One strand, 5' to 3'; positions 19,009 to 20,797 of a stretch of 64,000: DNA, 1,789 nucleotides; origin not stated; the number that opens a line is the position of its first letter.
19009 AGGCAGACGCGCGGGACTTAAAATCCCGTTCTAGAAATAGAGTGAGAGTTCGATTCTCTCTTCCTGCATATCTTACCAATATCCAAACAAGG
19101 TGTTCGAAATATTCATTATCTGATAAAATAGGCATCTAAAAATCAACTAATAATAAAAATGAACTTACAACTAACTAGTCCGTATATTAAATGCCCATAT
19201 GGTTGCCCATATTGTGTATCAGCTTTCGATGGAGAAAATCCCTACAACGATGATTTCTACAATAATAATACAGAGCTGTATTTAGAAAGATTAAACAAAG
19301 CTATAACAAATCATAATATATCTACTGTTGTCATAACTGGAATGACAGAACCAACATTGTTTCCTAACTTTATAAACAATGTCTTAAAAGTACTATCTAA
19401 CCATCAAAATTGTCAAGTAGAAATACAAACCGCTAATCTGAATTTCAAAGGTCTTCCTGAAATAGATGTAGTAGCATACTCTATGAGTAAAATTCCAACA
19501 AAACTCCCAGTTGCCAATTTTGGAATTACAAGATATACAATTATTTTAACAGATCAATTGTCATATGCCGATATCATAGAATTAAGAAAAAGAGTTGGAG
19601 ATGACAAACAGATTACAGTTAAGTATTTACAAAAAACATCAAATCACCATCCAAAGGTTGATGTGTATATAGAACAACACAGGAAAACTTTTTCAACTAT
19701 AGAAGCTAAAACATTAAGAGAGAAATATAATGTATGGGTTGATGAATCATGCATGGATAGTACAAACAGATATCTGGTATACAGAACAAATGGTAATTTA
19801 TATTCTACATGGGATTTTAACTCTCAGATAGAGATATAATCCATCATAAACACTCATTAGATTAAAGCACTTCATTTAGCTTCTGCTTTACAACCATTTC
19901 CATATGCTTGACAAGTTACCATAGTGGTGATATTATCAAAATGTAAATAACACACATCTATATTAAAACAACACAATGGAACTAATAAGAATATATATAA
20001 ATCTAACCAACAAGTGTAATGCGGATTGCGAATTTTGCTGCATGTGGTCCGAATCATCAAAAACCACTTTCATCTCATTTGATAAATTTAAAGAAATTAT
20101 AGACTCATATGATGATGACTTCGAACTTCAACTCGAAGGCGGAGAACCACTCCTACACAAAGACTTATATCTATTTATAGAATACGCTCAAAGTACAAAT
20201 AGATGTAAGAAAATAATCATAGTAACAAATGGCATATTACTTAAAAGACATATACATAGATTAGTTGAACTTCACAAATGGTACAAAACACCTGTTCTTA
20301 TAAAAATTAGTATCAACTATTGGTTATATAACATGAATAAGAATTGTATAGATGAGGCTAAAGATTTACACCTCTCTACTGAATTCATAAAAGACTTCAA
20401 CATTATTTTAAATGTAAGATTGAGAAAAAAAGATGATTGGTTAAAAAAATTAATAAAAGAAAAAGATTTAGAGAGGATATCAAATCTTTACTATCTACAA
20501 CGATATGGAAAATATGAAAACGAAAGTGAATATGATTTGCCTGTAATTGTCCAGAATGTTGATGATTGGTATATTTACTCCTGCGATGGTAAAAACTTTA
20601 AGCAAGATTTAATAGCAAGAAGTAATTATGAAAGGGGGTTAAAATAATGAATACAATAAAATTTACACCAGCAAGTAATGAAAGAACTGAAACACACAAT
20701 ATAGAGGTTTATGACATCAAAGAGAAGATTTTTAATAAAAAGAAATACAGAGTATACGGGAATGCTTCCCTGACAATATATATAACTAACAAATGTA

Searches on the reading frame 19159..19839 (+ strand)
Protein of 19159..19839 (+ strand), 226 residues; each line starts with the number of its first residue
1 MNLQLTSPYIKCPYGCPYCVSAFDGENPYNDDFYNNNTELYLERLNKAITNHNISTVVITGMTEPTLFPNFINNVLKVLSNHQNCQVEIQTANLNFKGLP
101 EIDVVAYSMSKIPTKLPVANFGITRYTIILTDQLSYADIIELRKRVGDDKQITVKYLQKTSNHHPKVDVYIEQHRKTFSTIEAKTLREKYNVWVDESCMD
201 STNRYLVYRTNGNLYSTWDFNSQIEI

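Call 3: search_protein_families(library=pfam, proteins=[window:19159-19839:+], max_evalue=0.1)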
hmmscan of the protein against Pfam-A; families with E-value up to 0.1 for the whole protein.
window:19159-19839:+ (226 aa): 2 families
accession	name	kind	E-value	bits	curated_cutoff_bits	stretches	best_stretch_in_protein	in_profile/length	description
PF04055.27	Radical_SAM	-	2e-05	25.3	29.5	1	8-93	3-86/166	Radical SAM superfamily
PF07998.17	Peptidase_M54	-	0.036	14.5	24.4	0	31-54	131-153/194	Peptidase family M54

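Call 4: search_protein_families(library=ncbifam, proteins=[window:19159-19839:+], max_evalue=0.1)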
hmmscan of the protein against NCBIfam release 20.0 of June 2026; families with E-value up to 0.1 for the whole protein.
window:19159-19839:+ (226 aa): 6 families
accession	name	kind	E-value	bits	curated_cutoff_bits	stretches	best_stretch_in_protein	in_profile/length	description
TIGR03365.1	Bsubt_queE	equivalog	1.4e-05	24.7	206.1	1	12-190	32-205/238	7-carboxy-7-deazaguanine synthase QueE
TIGR04317.1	W_rSAM_matur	equivalog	0.00012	21.3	380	1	11-92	13-87/349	tungsten cofactor oxidoreductase radical SAM maturase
TIGR02495.1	NrdG2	equivalog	0.00035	20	131.15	1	12-99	26-105/193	anaerobic ribonucleoside-triphosphate reductase activating protein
TIGR03963.1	rSAM_QueE_Clost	equivalog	0.00055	19.7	260.1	1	11-92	28-101/219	putative 7-carboxy-7-deazaguanine synthase QueE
TIGR04100.1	rSAM_pair_X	hypoth_equivalog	0.014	15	262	1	11-94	17-102/197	TIGR04100 family radical SAM protein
NF038073.1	rSAM_STM4011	subfamily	0.056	12.7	200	1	10-95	10-92/278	STM4011 family radical SAM protein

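Call 5: search_protein_families(library=padloc, proteins=[window:19159-19839:+], max_evalue=0.1)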
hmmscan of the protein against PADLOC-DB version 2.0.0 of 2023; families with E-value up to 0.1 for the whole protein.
window:19159-19839:+ (226 aa): 0 families

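Call 21: search_protein_families(library=phrogs, proteins=[window:19159-19839:+], max_evalue=0.001)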
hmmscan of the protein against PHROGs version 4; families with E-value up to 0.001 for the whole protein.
window:19159-19839:+ (226 aa): 1 family
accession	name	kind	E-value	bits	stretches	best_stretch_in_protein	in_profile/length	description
phrog_2076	-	moron, auxiliary metabolic gene and host takeover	0.00028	21.4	1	11-122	40-152/247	QueE-like radical SAM domain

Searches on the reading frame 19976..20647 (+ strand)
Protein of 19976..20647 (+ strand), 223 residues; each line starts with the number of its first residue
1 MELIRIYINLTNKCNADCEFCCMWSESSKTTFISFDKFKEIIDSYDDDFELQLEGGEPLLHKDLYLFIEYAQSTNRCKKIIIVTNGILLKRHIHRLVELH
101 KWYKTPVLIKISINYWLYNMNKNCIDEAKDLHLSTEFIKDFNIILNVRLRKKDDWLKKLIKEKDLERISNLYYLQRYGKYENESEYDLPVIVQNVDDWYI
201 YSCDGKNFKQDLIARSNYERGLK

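Call 3: search_protein_families(library=pfam, proteins=[window:19976-20647:+], max_evalue=0.1)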
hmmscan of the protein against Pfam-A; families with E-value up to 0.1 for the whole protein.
window:19976-20647:+ (223 aa): 2 families
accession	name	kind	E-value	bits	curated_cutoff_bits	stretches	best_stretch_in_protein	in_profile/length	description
PF04055.27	Radical_SAM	-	1.1e-11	45.6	29.5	1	8-100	1-101/166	Radical SAM superfamily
PF13353.11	Fer4_12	-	0.00039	21.2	22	1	11-94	12-99/137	4Fe-4S single cluster domain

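Call 4: search_protein_families(library=ncbifam, proteins=[window:19976-20647:+], max_evalue=0.1)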
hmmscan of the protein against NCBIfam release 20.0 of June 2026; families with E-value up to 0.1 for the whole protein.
window:19976-20647:+ (223 aa): 50 families (the best 25 are shown)
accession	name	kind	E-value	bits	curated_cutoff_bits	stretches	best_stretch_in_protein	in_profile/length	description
TIGR04317.1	W_rSAM_matur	equivalog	1.5e-13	50.6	380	1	3-99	3-101/349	tungsten cofactor oxidoreductase radical SAM maturase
TIGR02666.1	moaA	equivalog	1.5e-13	50.5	284.05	1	7-98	13-112/336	GTP 3',8-cyclase MoaA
TIGR02668.1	moaA_archaeal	equivalog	6.1e-13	48.4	325.25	1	6-98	12-106/303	GTP 3',8-cyclase MoaA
TIGR04078.1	rSAM_yydG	equivalog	9.3e-11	41.7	300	1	6-154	3-152/309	YydG family radical SAM peptide epimerase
NF001199.0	PRK00164.2-1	equivalog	1.3e-10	40.9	231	1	6-96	14-106/308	GTP 3',8-cyclase MoaA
TIGR04466.1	rSAM_BlsE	equivalog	5.5e-10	39.2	400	1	6-98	5-96/327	cytosylglucuronate decarboxylase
NF038283.1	viperin_w_prok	equivalog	9.3e-10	38.1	180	1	9-94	7-100/281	viperin family antiviral radical SAM protein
NF045702.1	rSAM_GDGT_ether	equivalog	1.7e-09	36.9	450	1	7-99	89-186/486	tetraether lipid synthase Tes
TIGR03977.1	rSAM_pair_HxsC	equivalog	2.2e-09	36.6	267.9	1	9-112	30-133/292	His-Xaa-Ser system radical SAM maturase HxsC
NF045646.2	rSAM_Se_TrsS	equivalog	2.2e-09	36.4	490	1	8-96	90-180/441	radical SAM (seleno)protein TrsS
NF012164.0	AlbA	equivalog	3.9e-09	35.5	850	1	8-114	117-220/442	subtilosin maturase AlbA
TIGR04054.1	rSAM_NirJ1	equivalog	4.4e-09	35.4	650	1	8-95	40-128/387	putative heme d1 biosynthesis radical SAM protein NirJ1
NF049973.1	radical_Rv1681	equivalog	5.6e-09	35.4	380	1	6-113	74-179/326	Rv1681 family radical SAM protein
TIGR04055.1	rSAM_NirJ2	equivalog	9.5e-09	35.2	500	1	8-95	4-91/326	putative heme d1 biosynthesis radical SAM protein NirJ2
TIGR04311.1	rSAM_Geo_metal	subfamily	1e-08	34.6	400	1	5-93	4-96/423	radical SAM/SPASM family putative metalloenzyme maturase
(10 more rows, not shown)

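Call 5: search_protein_families(library=padloc, proteins=[window:19976-20647:+], max_evalue=0.1)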
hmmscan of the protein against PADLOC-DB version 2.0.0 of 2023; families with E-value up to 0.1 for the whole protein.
window:19976-20647:+ (223 aa): 2 families
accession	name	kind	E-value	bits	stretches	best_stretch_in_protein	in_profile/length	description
PDLC02903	pVip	-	1.3e-14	52.3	1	6-97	2-90/257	Viperins not associated with kinases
PDLC02904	pVip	-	5.6e-11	40.4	1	6-96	5-95/262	Viperins associated with kinases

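Call 21: search_protein_families(library=phrogs, proteins=[window:19976-20647:+], max_evalue=0.001)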
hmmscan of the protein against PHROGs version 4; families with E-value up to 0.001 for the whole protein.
window:19976-20647:+ (223 aa): 7 families
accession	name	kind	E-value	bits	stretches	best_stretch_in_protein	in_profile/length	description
phrog_1802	-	other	2.5e-17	63.9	1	5-201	45-264/556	radical SAM domain-containing protein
phrog_13987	-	other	2.7e-14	54.2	1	3-100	14-114/274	radical SAM domain-containing protein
phrog_14086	-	other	1.5e-05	25.5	1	6-113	89-203/353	radical SAM domain-containing protein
phrog_27238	-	other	2.7e-05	24.5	1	9-89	28-108/338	radical SAM domain-containing protein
phrog_15140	-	other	3.9e-05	23.7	1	10-93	93-177/366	radical SAM domain-containing protein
phrog_16999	-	other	8.6e-05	23.3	1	5-99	12-102/288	Fe-S oxidoreductase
phrog_2076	-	moron, auxiliary metabolic gene and host takeover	0.00034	21.2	1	12-92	39-128/247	QueE-like radical SAM domain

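Call 23: search_solved_structures(query=window:19976-20647:+, max_evalue=1)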
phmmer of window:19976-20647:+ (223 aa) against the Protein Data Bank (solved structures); distinct sequences matched with E-value up to 1: 20.
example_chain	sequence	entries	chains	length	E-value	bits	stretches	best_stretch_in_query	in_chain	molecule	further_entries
7vob_C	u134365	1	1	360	1.7e-08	37.8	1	6-98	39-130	Cytosylglucuronate decarboxylase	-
7voc_C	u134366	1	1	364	1.7e-08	37.7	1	6-98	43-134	Cytosylglucuronate decarboxylase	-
1tv7_A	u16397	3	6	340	8.9e-07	32.1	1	7-98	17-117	Molybdenum cofactor biosynthesis protein A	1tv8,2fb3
2fb2_A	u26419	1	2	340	9.1e-07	32.1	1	7-98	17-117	Molybdenum cofactor biosynthesis protein A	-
7wzv_A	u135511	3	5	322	1.3e-05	28.3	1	6-96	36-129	4Fe-4S cluster-binding domain-containing protein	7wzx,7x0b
8ai6_A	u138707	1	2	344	6.7e-05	26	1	6-150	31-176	Putative peptide biosynthesis protein YydG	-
8ai1_A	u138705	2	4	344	6.7e-05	26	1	6-150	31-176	Putative peptide biosynthesis protein YydG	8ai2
8ai3_A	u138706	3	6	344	6.7e-05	26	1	6-150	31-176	Putative peptide biosynthesis protein YydG | Radical SAM core domain-containing protein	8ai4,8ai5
7tol_A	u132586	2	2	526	8e-05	25.7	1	6-99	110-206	glycerol dibiphytanyl glycerol tetraether - macrocyclic archaeol synthase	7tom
6b4c_A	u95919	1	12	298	0.0033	20.4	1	7-92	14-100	Viperin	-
9dfu_A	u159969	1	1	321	0.0036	20.3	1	6-92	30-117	Radical SAM core domain-containing protein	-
9dgw_A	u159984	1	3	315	0.0037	20.3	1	7-92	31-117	Radical SAM core domain-containing protein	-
9dfw_A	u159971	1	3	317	0.0038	20.3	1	7-92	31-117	Radical SAM core domain-containing protein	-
7n7i_A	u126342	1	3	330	0.0042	20.1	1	7-92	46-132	Viperin-like enzyme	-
8wm2_A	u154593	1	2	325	0.0052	19.8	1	8-98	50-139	Fe-S radical SAM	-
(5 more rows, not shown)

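Call 29: find_homologous_proteins(query=window:19976-20647:+)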
Query window:19976-20647:+ (223 aa): 412 proteins with E <= 0.001 among 740 candidates; the best 120 are listed.
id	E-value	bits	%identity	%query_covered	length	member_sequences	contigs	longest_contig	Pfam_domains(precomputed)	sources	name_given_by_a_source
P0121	3.4e-146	503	100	100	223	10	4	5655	PF04055.28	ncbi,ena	-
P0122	2.4e-106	373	74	99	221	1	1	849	PF04055.28,PF13353.12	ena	-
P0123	5.9e-106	371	73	99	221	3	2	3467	PF04055.28,PF13353.12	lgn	-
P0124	6.1e-105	368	73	99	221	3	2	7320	PF04055.28,PF13353.12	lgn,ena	-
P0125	4.8e-104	365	71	99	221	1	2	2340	PF04055.28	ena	-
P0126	5.9e-103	362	71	99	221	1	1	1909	PF04055.28,PF13353.12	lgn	-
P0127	9.2e-103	361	71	99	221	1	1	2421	PF04055.28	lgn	-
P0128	1.9e-101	357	70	99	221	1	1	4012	PF04055.28,PF13353.12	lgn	-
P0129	6.3e-101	355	70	99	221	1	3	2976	PF04055.28,PF13353.12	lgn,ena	-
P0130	3.4e-100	353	68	99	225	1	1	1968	PF04055.28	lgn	-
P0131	3.5e-100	353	71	99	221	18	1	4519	PF04055.28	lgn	-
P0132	1.6e-99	350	67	100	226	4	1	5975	PF04055.28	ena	-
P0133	1.8e-99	350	69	99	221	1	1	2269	PF04055.28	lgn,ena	-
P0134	3.4e-99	349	70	99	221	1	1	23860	PF04055.28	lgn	-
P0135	6.1e-99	348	67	100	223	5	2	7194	PF04055.28,PF13353.12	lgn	-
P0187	1.4e-83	298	58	98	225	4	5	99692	PF04055.28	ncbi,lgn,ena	-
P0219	1.3e-76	275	58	98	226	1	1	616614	PF04055.28,PF13353.12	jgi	jgi:organic radical activating enzyme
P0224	2.5e-76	274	55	98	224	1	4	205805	PF04055.28,PF13353.12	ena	-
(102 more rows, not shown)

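Call 83: find_encoding_contigs(protein=P0219, flank=9000, max_places=1)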
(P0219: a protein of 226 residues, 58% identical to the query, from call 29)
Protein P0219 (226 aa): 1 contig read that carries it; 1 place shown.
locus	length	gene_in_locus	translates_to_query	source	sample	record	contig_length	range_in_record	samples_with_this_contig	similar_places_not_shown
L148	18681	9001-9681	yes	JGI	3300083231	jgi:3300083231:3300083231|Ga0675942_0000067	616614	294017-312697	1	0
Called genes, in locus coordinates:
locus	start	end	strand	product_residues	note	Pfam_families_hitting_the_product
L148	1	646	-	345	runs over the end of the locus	-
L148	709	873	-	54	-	-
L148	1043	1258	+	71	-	-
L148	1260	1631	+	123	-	-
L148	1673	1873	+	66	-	-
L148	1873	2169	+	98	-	-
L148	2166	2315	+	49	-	-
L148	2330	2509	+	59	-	-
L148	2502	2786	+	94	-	-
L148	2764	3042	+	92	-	-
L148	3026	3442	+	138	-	-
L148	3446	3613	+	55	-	-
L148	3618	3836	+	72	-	-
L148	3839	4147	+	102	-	-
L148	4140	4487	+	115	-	-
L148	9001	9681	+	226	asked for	PF13353:Fer4_12 (faint), PF04055:Radical_SAM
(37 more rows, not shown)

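Call 84: find_encoding_contigs(protein=P0224, flank=9000, max_places=1)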
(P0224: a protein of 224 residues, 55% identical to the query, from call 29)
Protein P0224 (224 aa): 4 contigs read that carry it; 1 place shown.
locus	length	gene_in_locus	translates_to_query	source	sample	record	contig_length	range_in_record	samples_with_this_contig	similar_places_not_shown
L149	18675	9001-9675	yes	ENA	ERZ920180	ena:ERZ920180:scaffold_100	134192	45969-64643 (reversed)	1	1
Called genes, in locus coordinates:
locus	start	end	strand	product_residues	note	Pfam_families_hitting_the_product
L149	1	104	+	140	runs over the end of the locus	-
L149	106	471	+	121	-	-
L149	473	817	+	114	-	-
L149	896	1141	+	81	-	-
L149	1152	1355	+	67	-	-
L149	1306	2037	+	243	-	-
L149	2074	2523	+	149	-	-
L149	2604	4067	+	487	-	-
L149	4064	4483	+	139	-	-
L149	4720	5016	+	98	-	-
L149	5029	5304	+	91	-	-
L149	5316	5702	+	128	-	-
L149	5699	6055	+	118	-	-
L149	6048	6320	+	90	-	-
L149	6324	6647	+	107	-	-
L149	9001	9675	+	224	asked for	PF13353:Fer4_12 (weak), PF04055:Radical_SAM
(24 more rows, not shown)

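Call 85: find_encoding_contigs(protein=P0187, flank=9000, max_places=1)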
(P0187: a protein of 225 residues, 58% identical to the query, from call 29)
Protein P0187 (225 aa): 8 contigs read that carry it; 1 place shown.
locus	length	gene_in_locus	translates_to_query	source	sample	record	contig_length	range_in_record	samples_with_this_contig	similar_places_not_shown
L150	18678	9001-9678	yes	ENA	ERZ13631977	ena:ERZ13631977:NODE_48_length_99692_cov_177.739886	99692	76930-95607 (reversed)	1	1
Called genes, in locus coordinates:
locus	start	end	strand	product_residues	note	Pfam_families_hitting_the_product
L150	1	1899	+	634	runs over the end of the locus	PF04471:Mrr_cat (faint), PF20720:nSTAND3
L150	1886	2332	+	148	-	-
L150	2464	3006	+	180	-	-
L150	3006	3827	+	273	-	PF08843:AbiEii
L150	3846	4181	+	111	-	-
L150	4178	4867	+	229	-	PF00106:adh_short, PF13561:adh_short_C2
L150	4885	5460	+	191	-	PF00149:Metallophos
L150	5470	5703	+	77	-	-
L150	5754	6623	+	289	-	-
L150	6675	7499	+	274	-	PF04072:LCM (weak)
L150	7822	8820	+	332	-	PF04237:YjbR, PF01035:DNA_binding_1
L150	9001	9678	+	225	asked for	PF04055:Radical_SAM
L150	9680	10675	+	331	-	PF04055:Radical_SAM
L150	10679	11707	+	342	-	PF04055:Radical_SAM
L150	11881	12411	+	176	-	PF01931:NTPase_I-T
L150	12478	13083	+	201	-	PF01467:CTP_transf_like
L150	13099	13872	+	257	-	PF02540:NAD_synthase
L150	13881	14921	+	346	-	PF00730:HhH-GPD, PF00633:HHH, PF14815:NUDIX_4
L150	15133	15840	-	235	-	-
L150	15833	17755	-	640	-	PF01935:DUF87 (weak), PF10412:TrwB_AAD_bind (faint)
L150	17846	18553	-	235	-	PF12833:HTH_18, PF06445:GyrI-like (weak), PF14526:Cass2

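Call 90: search_protein_families(library=pfam, proteins=[L150:11881-12411:+], max_evalue=0.001)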
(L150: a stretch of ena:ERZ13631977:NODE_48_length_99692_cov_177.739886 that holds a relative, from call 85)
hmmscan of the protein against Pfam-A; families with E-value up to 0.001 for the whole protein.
L150:11881-12411:+ (176 aa): 1 family
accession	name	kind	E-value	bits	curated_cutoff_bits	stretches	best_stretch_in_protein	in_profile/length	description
PF01931.24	NTPase_I-T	-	9e-39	133.4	25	1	6-170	1-161/162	Protein of unknown function DUF84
